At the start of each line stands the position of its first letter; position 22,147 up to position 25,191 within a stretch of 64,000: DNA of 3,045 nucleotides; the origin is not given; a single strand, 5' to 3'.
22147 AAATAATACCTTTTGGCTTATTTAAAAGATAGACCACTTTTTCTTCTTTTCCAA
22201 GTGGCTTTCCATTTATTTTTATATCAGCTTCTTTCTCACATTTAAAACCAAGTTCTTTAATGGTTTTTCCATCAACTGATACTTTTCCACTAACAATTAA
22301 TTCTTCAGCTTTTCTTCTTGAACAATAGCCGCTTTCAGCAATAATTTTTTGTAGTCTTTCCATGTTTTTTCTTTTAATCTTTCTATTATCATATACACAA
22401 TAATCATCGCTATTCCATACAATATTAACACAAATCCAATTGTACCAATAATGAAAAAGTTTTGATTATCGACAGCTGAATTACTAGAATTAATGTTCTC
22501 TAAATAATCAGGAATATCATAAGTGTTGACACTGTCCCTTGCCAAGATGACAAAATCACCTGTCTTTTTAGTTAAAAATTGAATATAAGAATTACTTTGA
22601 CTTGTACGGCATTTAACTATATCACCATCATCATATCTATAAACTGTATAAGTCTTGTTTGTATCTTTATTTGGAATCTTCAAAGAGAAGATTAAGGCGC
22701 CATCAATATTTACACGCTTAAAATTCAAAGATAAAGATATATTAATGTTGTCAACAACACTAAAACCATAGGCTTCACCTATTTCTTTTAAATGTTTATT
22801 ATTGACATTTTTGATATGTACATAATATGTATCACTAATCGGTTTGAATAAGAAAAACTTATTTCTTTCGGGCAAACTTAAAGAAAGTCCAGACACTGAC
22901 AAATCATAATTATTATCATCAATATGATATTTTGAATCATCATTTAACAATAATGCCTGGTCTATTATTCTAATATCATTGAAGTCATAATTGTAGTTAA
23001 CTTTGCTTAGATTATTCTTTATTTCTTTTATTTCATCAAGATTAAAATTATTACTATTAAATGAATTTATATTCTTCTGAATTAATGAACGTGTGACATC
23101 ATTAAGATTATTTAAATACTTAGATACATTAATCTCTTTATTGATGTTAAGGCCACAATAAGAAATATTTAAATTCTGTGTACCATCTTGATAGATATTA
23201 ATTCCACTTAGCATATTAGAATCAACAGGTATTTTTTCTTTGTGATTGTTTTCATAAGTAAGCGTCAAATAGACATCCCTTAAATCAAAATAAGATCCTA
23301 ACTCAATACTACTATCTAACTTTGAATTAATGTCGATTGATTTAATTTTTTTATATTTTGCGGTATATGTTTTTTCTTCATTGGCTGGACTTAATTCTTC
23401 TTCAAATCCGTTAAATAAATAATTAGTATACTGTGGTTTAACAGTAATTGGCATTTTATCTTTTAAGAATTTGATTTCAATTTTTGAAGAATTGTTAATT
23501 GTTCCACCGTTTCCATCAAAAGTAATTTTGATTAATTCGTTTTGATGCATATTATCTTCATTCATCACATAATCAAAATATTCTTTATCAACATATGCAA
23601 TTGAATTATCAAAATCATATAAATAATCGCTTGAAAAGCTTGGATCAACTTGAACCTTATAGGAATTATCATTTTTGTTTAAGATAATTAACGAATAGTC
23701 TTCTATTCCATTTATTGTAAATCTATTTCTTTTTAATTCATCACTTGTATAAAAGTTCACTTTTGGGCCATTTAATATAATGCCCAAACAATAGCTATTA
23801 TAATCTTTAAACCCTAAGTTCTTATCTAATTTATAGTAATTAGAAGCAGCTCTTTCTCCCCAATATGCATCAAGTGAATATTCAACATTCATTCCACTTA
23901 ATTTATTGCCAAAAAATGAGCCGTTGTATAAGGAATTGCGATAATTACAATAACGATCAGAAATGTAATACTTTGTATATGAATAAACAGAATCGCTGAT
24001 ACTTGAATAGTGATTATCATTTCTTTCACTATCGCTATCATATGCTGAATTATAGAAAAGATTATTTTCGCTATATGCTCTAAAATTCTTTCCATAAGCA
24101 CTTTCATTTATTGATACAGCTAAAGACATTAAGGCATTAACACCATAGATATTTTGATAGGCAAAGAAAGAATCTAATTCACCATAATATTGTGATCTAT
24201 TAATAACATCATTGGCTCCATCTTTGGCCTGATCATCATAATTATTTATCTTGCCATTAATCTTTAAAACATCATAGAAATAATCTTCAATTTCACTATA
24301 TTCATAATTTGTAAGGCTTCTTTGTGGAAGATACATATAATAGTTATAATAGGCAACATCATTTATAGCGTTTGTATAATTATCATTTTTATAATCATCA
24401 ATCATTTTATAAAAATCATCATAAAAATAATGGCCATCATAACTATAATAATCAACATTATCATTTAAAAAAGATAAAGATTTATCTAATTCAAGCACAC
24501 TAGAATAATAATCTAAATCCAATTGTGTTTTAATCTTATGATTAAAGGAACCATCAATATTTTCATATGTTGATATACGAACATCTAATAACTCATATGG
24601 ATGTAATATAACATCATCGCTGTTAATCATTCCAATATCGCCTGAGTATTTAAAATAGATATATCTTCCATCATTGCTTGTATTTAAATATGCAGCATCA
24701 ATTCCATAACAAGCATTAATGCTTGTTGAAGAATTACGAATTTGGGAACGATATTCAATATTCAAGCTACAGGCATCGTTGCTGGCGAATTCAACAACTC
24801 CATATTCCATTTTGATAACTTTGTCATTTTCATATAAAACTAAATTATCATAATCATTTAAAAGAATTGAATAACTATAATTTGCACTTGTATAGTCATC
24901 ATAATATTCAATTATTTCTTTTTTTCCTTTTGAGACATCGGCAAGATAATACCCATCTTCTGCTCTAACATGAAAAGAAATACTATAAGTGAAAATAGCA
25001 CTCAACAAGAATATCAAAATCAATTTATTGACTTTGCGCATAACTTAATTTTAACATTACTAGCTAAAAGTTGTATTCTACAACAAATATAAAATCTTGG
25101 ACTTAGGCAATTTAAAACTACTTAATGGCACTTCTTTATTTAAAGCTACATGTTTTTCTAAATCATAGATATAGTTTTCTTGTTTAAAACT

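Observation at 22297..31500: Reduced, rewired type VII-like (WXG100 + EssC-like) secretion operon without recognisable EsaA/EssA/EssB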

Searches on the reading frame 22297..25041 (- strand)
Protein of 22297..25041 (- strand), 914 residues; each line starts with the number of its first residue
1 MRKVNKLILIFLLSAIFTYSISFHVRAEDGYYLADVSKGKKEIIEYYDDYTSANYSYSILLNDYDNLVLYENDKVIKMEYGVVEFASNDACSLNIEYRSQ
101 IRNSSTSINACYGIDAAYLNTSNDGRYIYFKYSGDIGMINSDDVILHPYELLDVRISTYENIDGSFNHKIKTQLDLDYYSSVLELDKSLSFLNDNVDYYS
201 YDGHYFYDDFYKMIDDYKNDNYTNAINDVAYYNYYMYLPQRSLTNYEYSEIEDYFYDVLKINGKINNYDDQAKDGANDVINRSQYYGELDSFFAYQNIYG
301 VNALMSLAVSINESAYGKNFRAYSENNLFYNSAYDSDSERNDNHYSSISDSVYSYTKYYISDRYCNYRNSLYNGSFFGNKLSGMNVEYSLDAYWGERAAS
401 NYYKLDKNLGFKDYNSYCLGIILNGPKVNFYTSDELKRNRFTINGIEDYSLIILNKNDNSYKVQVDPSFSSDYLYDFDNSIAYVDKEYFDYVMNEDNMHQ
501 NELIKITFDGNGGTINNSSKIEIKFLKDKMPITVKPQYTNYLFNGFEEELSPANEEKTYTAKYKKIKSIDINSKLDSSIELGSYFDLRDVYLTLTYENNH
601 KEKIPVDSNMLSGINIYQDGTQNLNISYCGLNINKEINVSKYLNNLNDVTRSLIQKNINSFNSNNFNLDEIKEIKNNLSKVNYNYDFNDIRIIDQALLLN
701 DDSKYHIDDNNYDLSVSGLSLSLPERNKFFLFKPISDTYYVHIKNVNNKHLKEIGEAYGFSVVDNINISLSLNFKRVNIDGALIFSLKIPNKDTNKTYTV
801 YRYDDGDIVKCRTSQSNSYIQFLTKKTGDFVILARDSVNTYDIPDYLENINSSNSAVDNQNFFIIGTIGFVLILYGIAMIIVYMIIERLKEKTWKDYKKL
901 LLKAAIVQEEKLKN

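Call 3: search_protein_families(library=pfam, proteins=[window:22297-25041:-], max_evalue=1)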
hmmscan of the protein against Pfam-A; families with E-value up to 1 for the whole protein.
window:22297-25041:- (914 aa): 2 families
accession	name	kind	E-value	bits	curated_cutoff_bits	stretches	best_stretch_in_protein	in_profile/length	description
PF07523.18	Big_3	-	0.00035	21.2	21.2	1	576-639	5-66/68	Bacterial Ig-like domain (group 3)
PF01832.25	Glucosaminidase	-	0.019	16.1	30.2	1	292-403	4-119/123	Mannosyl-glycoprotein endo-beta-N-acetylglucosaminidase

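Call 4: search_protein_families(library=ncbifam, proteins=[window:22297-25041:-], max_evalue=1)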
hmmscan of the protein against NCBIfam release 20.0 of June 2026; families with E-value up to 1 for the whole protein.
window:22297-25041:- (914 aa): 1 family
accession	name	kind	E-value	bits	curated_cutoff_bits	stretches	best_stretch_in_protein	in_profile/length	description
NF052335.1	PdgHdaseHSB129560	equivalog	7e-09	35.4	500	1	283-412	61-187/330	peptidoglycan hydrolase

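Call 52: search_solved_structures(query=A4, max_evalue=1, show_alignments=1)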
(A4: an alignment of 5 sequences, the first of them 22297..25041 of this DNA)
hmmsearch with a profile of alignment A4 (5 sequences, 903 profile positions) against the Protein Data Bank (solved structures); distinct sequences matched with E-value up to 1: 6.
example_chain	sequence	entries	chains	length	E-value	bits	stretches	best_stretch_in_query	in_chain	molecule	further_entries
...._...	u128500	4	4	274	2.2e-19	72.5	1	279-412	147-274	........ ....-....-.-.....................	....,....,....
4q2w_A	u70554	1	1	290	2.9e-19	72.1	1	279-412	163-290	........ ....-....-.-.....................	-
7pj4_AAA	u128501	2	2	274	6.9e-19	70.9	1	279-412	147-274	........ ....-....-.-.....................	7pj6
2l7y_A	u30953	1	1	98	0.00012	23.7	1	553-640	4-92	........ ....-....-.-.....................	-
4fdw_A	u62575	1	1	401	0.027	16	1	566-631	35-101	leucine rich hypothetical protein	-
4fd0_A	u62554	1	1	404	0.37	12.2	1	566-631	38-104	Leucine rich hypothetical protein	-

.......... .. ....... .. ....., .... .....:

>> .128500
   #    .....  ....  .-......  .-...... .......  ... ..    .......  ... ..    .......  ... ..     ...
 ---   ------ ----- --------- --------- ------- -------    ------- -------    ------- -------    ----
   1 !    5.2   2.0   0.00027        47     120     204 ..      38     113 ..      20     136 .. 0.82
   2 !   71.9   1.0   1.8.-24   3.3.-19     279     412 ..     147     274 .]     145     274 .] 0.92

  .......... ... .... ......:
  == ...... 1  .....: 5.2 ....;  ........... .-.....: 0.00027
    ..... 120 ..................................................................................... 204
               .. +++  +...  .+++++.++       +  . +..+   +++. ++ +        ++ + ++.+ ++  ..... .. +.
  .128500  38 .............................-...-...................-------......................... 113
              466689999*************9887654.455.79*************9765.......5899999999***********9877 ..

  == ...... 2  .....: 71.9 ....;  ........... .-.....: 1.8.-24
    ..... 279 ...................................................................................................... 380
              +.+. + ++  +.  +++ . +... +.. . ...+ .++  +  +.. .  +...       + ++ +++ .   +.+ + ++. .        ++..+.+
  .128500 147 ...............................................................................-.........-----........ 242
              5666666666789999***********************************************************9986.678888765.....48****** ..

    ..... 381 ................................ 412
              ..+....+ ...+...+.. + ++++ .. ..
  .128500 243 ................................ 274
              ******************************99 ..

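Call 91: find_homologous_proteins(query=window:22297-25041:-, max_evalue=0.00001)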
Query window:22297-25041:- (914 aa): 662 proteins with E <= 0.00001 among 8000 candidates; the best 120 are listed.
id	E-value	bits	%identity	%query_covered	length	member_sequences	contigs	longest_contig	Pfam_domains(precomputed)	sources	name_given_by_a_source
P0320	0.0e+0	1966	99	100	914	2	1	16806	-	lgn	-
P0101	0.0e+0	1964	98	100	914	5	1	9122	-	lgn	-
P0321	0.0e+0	1286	65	100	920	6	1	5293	-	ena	-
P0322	0.0e+0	1206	61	100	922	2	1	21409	PF07523.19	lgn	-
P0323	0.0e+0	1201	61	100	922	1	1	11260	PF01832.26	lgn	-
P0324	0.0e+0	1174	61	99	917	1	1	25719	PF01832.26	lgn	-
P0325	0.0e+0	1147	58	100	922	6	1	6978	PF07523.19,PF01832.26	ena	-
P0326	0.0e+0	1070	54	99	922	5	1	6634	PF07523.19,PF01832.26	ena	-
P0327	0.0e+0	1036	55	99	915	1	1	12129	PF07523.19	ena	-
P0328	7.7e-279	946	53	99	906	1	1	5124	PF07523.19,PF01832.26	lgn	-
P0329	1.5e-278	945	53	99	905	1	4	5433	PF07523.19,PF01832.26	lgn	-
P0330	6.7e-237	807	46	99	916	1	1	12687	PF01832.26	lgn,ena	-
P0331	1.5e-235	803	46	97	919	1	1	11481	PF01832.26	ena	-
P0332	2.1e-234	799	46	97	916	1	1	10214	PF01832.26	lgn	-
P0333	2.2e-234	799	48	96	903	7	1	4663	PF01832.26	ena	-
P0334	2.6e-234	799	48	96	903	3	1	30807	PF01832.26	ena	-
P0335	5.5e-234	798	43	100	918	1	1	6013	PF01832.26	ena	-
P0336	1.0e-232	794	46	97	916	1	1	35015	PF01832.26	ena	-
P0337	4.2e-232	792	42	100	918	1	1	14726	PF01832.26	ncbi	-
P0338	1.2e-230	787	45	96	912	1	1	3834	PF01832.26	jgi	-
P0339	3.1e-229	782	49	96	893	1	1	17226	PF01832.26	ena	-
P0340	1.3e-228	780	46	97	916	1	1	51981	PF01832.26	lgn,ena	-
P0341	5.3e-228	778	45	100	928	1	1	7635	PF01832.26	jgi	-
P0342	2.6e-226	772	45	99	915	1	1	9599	PF01832.26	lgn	-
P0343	2.4e-225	769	45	100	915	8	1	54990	PF01832.26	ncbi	-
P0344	2.8e-225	769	44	100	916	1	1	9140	PF01832.26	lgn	-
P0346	7.0e-225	768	46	99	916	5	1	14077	PF01832.26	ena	-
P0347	4.6e-224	765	44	100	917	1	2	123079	PF01832.26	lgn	-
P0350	3.5e-223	762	43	97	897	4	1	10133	PF01832.26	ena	-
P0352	1.6e-222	760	42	99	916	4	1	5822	PF01832.26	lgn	-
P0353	3.8e-222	759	45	100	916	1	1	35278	PF01832.26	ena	-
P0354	2.7e-221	756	46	99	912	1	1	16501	PF01832.26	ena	-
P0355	8.9e-221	754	45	100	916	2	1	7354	PF01832.26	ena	-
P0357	5.1e-218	745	43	97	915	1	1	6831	PF01832.26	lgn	-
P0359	1.2e-216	741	44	100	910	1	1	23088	PF01832.26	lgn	-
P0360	5.7e-215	735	43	99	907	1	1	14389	PF01832.26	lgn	-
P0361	1.0e-214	734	43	97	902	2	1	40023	PF01832.26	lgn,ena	-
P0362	3.7e-214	732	42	100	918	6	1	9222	PF01832.26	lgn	-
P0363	5.2e-214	732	43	99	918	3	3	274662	PF01832.26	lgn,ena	-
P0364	4.5e-209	715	44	96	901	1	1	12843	PF01832.26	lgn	-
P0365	1.3e-208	714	43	98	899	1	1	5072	PF01832.26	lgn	-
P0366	1.6e-207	710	44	97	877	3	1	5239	PF07523.19,PF01832.26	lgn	-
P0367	6.7e-207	708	43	99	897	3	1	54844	PF01832.26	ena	-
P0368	2.6e-206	706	44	99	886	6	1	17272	PF01832.26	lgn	-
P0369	8.2e-204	698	41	99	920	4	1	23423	PF01832.26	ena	-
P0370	3.2e-203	696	42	99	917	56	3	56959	PF01832.26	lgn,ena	-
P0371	3.6e-201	689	42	98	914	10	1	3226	PF01832.26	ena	-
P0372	1.5e-200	687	40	98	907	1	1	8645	PF01832.26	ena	-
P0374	3.0e-200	686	43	99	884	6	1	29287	PF01832.26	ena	-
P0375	5.1e-200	685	39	99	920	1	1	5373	PF01832.26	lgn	-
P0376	1.6e-199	684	43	97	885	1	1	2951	PF01832.26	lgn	-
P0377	1.2e-198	681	42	98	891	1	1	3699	PF01832.26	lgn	-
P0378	2.6e-198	680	41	97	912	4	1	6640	PF01832.26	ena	-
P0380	6.9e-196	672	42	100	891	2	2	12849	PF01832.26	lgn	-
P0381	1.6e-195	671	45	97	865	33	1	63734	PF01832.26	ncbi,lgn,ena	-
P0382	3.2e-195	670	42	97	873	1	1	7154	PF01832.26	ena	-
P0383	4.8e-195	669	41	99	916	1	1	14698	PF01832.26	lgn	-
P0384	1.0e-194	668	41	98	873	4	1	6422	PF01832.26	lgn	-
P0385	3.2e-194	666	44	96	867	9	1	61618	PF01832.26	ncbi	-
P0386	4.8e-194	666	41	100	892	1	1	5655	PF01832.26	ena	-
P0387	8.9e-194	665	39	100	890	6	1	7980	PF01832.26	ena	-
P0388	8.9e-194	665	41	100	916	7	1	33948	PF01832.26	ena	-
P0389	2.2e-193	664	42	100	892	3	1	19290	PF01832.26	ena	-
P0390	4.0e-193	663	41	99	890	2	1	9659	PF01832.26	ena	-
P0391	4.1e-193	663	41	99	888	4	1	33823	PF01832.26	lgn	-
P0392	8.7e-193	662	38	100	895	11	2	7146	PF07523.19,PF01832.26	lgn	-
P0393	1.1e-192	661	42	97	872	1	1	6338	PF01832.26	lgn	-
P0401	1.6e-190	654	41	97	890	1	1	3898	PF01832.26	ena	-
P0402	2.2e-190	654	41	99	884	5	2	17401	PF01832.26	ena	-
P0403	4.2e-190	653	38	99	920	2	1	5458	PF01832.26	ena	-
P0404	7.3e-190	652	41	98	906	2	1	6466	PF01832.26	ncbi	-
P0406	5.6e-189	649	44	93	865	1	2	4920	PF01832.26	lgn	-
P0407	9.6e-189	648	40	97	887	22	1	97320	PF01832.26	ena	-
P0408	1.5e-188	648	41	89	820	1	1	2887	PF01832.26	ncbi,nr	ncbi:MAG: glucosaminidase domain-containing protein, partial [Erysipelotrichaceae bacterium]|nr:gluc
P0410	5.6e-188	646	40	98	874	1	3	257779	PF01832.26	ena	-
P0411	6.2e-188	645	38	99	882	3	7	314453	PF01832.26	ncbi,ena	-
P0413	6.5e-188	645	40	100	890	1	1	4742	PF01832.26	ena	-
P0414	7.3e-188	645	40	97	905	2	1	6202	PF01832.26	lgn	-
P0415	1.9e-187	644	41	98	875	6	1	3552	PF01832.26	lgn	-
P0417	4.3e-186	639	41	99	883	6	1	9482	PF07523.19,PF01832.26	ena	-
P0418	2.3e-185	637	39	93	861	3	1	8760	PF01832.26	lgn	-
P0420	4.2e-185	636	37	100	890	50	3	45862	PF01832.26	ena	-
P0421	8.4e-185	635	37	99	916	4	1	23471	PF01832.26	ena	-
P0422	1.2e-184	635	40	99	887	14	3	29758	PF01832.26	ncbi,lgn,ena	-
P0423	2.5e-184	634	39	99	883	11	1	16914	PF01832.26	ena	-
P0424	3.8e-184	633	39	100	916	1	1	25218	PF01832.26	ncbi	-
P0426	4.2e-184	633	39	98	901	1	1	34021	PF01832.26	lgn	-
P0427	2.0e-183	631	40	99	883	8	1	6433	PF01832.26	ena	-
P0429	3.0e-183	630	39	97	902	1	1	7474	PF01832.26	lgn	-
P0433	1.2e-181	625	38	100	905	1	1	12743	PF01832.26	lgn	-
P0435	2.8e-181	623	39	99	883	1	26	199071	PF01832.26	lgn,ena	-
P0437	5.3e-180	619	39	99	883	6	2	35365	PF01832.26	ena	-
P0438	7.3e-180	619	37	97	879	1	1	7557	PF07523.19,PF01832.26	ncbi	-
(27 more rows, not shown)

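Call 92: find_encoding_contigs(protein=P0411, flank=10000, max_places=2)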
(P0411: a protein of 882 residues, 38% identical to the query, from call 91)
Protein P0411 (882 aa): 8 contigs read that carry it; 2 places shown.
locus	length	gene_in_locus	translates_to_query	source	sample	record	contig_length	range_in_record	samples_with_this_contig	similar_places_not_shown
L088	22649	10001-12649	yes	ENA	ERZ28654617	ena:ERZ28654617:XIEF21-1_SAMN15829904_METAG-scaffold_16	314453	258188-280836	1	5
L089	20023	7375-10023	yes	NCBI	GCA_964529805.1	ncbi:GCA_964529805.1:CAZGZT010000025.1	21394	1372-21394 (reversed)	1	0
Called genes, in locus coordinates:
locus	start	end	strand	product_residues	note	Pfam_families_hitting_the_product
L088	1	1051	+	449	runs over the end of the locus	PF07949:YbbR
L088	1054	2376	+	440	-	PF02878:PGM_PMM_I, PF02879:PGM_PMM_II, PF02880:PGM_PMM_III, PF00408:PGM_PMM_IV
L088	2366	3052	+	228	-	PF00072:Response_reg, PF00486:Trans_reg_C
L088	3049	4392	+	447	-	PF00512:HisKA, PF02518:HATPase_c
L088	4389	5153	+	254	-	PF00561:Abhydrolase_1, PF12146:Hydrolase_4, PF12697:Abhydrolase_6, PF08386:Abhydrolase_4 (weak)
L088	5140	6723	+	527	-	PF08245:Mur_ligase_M, PF02875:Mur_ligase_C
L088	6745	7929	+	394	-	PF01820:Dala_Dala_lig_N, PF02222:ATP-grasp (faint), PF02786:CPSase_L_D2 (weak), PF07478:Dala_Dala_lig_C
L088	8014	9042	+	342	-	PF02557:VanY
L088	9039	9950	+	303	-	-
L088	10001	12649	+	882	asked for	PF01832:Glucosaminidase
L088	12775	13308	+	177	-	PF00849:PseudoU_synth_2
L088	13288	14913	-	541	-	PF05833:NFACT_N, PF05670:NFACT-R_1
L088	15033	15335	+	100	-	PF01250:Ribosomal_S6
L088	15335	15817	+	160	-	PF00436:SSB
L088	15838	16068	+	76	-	PF01084:Ribosomal_S18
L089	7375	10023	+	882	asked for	PF01832:Glucosaminidase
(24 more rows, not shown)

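Call 93: find_encoding_contigs(protein=P0420, flank=10000, max_places=2)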
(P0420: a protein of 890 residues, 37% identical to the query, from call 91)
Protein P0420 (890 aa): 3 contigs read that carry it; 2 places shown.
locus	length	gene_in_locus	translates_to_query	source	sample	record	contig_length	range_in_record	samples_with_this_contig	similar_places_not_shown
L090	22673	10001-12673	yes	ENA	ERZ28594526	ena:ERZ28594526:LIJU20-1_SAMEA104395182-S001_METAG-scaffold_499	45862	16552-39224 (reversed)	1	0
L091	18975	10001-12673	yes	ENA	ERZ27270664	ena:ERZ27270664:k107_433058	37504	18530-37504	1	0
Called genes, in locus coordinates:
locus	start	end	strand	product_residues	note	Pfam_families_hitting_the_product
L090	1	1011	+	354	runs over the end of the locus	PF19293:CdaA_N, PF02457:DAC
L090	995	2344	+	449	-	PF07949:YbbR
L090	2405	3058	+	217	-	PF00072:Response_reg, PF00486:Trans_reg_C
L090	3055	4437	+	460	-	PF00512:HisKA, PF02518:HATPase_c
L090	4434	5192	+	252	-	PF06342:DUF1057, PF00561:Abhydrolase_1, PF12146:Hydrolase_4, PF12697:Abhydrolase_6, PF10230:LIDHydrolase (faint), PF08386:Abhydrolase_4 (weak)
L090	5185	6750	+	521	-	PF08245:Mur_ligase_M, PF02875:Mur_ligase_C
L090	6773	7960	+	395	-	PF01820:Dala_Dala_lig_N, PF02222:ATP-grasp (faint), PF02786:CPSase_L_D2 (weak), PF07478:Dala_Dala_lig_C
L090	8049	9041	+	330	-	PF02557:VanY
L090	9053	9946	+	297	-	-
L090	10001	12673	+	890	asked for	PF01832:Glucosaminidase (weak)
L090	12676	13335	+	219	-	PF00849:PseudoU_synth_2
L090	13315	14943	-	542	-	PF05833:NFACT_N, PF05670:NFACT-R_1 (weak), PF18297:NFACT-R_2 (weak)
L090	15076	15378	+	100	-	PF01250:Ribosomal_S6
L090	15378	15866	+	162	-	PF00436:SSB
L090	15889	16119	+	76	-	PF01084:Ribosomal_S18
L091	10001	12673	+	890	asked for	PF01832:Glucosaminidase (weak)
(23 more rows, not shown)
